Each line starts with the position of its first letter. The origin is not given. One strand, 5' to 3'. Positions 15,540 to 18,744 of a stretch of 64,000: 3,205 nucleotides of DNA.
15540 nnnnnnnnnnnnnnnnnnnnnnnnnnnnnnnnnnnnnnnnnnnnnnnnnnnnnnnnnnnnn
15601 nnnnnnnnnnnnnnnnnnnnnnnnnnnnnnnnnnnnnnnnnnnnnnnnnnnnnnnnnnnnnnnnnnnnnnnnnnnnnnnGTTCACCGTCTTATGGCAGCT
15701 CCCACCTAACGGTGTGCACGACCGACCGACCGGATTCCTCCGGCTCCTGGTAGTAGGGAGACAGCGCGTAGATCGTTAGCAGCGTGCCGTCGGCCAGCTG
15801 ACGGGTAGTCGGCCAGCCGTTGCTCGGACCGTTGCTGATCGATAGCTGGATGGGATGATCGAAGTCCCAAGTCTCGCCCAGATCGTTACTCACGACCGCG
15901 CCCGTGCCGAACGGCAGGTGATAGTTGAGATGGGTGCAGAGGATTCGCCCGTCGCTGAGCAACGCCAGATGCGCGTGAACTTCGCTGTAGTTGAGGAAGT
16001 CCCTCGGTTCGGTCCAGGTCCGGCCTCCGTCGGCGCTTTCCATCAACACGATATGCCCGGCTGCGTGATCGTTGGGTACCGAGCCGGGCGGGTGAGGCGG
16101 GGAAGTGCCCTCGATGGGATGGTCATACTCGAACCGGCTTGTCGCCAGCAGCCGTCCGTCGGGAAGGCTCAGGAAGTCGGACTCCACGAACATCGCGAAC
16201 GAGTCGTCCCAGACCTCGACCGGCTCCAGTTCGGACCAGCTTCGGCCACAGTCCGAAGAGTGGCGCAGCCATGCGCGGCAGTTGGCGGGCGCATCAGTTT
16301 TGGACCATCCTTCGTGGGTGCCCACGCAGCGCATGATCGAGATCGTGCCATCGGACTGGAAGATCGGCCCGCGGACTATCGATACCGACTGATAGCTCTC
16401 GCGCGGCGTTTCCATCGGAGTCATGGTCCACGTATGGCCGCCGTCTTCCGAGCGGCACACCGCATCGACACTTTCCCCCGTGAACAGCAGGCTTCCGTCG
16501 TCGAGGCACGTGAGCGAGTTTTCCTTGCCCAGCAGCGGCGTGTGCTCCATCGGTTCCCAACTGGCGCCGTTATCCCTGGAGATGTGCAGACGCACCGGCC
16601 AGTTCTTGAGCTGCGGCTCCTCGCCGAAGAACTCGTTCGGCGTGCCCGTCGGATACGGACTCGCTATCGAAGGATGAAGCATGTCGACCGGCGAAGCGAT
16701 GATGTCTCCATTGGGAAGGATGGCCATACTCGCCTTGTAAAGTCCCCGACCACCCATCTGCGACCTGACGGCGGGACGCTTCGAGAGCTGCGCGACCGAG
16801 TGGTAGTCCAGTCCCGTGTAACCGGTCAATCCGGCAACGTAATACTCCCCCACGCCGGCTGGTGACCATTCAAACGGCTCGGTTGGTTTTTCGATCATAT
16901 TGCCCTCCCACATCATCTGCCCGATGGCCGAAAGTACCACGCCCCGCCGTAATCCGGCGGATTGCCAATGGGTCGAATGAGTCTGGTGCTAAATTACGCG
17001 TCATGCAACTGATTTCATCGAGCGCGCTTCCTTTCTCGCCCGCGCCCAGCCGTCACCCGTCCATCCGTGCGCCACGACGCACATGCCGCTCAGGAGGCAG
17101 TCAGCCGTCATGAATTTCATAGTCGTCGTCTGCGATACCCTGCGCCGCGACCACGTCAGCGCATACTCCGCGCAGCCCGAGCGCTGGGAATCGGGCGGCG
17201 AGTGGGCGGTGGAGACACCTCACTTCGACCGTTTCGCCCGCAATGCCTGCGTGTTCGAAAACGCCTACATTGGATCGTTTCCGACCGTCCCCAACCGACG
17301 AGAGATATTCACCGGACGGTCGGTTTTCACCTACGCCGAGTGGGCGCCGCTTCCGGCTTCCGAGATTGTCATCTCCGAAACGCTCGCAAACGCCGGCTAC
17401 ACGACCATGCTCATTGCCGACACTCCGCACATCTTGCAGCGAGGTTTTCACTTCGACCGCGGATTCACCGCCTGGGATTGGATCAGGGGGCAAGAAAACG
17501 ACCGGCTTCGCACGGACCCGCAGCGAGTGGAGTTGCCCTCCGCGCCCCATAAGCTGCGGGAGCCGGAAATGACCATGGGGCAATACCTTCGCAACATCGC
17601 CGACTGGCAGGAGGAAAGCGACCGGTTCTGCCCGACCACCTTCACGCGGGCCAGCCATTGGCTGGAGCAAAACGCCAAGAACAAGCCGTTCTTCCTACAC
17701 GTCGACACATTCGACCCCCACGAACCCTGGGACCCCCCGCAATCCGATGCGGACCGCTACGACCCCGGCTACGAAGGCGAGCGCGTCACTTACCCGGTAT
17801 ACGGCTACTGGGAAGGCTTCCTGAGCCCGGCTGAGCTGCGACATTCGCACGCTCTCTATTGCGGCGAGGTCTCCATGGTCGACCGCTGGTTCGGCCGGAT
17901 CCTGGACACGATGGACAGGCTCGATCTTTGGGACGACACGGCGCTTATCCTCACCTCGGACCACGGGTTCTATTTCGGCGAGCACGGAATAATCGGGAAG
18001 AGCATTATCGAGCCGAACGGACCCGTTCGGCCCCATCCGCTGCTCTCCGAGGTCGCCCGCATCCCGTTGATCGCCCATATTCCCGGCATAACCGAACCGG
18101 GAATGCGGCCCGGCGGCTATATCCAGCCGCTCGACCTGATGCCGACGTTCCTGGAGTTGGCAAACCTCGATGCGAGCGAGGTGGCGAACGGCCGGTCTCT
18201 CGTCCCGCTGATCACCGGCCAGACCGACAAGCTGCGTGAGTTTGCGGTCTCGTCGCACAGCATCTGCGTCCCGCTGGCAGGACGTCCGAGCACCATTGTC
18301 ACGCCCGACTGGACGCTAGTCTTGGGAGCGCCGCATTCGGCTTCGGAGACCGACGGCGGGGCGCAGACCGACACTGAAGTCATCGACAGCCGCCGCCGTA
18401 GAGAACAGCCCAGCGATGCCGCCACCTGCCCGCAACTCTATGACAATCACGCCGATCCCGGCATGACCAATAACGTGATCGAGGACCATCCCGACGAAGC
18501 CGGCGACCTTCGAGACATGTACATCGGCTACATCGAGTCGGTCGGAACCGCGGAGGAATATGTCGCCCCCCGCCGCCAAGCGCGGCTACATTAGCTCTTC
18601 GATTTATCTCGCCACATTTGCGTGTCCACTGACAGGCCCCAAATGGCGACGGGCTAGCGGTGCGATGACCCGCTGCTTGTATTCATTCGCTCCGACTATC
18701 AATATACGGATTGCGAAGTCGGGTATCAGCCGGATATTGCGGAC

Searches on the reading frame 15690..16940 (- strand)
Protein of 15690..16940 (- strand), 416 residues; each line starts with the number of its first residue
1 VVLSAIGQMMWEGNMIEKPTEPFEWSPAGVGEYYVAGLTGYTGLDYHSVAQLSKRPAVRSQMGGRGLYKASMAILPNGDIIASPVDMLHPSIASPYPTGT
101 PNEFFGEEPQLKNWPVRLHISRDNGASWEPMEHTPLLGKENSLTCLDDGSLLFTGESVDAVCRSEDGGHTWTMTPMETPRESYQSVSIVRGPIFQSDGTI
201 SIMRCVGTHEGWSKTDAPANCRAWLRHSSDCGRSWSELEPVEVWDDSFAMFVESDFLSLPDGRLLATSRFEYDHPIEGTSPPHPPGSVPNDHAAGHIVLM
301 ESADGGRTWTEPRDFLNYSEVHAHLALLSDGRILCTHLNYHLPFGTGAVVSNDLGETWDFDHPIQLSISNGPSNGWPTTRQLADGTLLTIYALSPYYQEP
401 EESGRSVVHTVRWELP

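Call 11: search_protein_families(library=pfam, proteins=[window:15690-16940:-], max_evalue=0.01)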
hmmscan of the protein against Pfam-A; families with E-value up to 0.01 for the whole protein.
window:15690-16940:- (416 aa): 6 families
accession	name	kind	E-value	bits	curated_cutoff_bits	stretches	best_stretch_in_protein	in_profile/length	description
PF13088.12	BNR_2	-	1.8e-15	57.4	31.4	2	161-271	84-182/277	BNR repeat-like domain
PF02012.26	BNR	-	1.4e-08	33.9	27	0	120-129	2-11/12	BNR/Asp-box repeat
PF21471.3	Reelin_subrepeat-B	-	5.7e-05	23.3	27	0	108-139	52-77/127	Reelin subrepeat B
PF15902.12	Sortilin-Vps10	-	0.00012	21.4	33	1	118-239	3-113/446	Sortilin, neurotensin receptor 3,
PF24316.1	Tli3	-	0.00046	21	27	0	292-316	80-102/129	T6SS Tli3 immunity protein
PF14870.12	PSII_BNR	-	0.0007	19.4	27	0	113-178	79-144/303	Photosynthesis system II assembly factor YCF48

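Call 71: search_protein_families(library=ncbifam, proteins=[window:15690-16940:-], max_evalue=0.01)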
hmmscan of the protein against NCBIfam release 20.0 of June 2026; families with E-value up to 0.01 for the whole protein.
window:15690-16940:- (416 aa): 2 families
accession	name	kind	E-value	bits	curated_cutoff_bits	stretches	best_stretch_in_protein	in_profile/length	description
NF045728.1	glycosyl_F510_1955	equivalog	2.2e-07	30.4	175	1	118-176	117-175/246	F510_1955 family glycosylhydrolase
NF010237.0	PRK13684.1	equivalog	0.00031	19.9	326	0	104-174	97-167/334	photosynthesis system II assembly factor Ycf48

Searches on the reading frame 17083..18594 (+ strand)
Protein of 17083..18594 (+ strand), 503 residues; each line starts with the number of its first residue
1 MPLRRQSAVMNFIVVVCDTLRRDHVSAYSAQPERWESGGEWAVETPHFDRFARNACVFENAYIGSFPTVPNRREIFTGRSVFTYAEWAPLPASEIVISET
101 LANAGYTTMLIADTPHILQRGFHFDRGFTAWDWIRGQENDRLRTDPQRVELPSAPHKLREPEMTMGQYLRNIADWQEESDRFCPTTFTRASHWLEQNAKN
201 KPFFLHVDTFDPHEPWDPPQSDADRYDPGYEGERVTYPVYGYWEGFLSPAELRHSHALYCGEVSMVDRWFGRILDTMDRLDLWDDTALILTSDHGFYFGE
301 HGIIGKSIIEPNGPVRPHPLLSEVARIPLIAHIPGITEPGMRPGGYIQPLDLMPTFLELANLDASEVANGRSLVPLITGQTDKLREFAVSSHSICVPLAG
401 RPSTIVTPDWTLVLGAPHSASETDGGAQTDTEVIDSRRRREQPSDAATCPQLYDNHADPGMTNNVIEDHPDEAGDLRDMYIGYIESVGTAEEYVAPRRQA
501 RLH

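Call 11: search_protein_families(library=pfam, proteins=[window:17083-18594:+], max_evalue=0.01)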
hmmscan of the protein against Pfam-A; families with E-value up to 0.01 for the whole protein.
window:17083-18594:+ (503 aa): 4 families
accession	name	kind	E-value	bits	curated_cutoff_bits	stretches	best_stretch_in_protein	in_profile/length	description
PF00884.28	Sulfatase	-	6.2e-32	111.6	25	1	11-361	2-300/301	Sulfatase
PF16347.10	SGSH_C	-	2.6e-08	34.6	29.3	1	322-383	13-74/154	N-sulphoglucosamine sulphohydrolase, C-terminal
PF01663.27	Phosphodiest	-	3.2e-07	30.7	23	1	262-311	187-238/342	Type I phosphodiesterase / nucleotide pyrophosphatase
PF02995.22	DUF229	-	0.0067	15.6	25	0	249-310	299-357/496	Protein of unknown function (DUF229)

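Call 71: search_protein_families(library=ncbifam, proteins=[window:17083-18594:+], max_evalue=0.01)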
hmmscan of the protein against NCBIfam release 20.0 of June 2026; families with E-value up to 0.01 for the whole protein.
window:17083-18594:+ (503 aa): 6 families
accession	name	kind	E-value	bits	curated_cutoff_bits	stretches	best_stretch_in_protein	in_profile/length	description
NF010322.0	PRK13759.1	equivalog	5.1e-34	117.6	481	1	12-395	9-398/486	arylsulfatase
NF045661.1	HdlasePehA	equivalog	4.5e-26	91.5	900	2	247-382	272-397/506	phosphoric/sulfuric ester hydrolase PehA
TIGR03417.1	chol_sulfatase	equivalog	1.9e-23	83.1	433.45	2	219-382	216-369/500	choline-sulfatase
NF052527.1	Mn_arylsulf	exception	3.7e-12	45.9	850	1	175-396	171-394/479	manganese-dependent arylsulfatase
NF038075.1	fam_STM4013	hypoth_equivalog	0.0014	18.2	250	1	262-311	203-249/261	STM4013/SEN3800 family hydrolase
NF053595.1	LptchSynLtaSGpos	equivalog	0.0051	15.4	970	1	267-366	438-532/626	lipoteichoic acid synthase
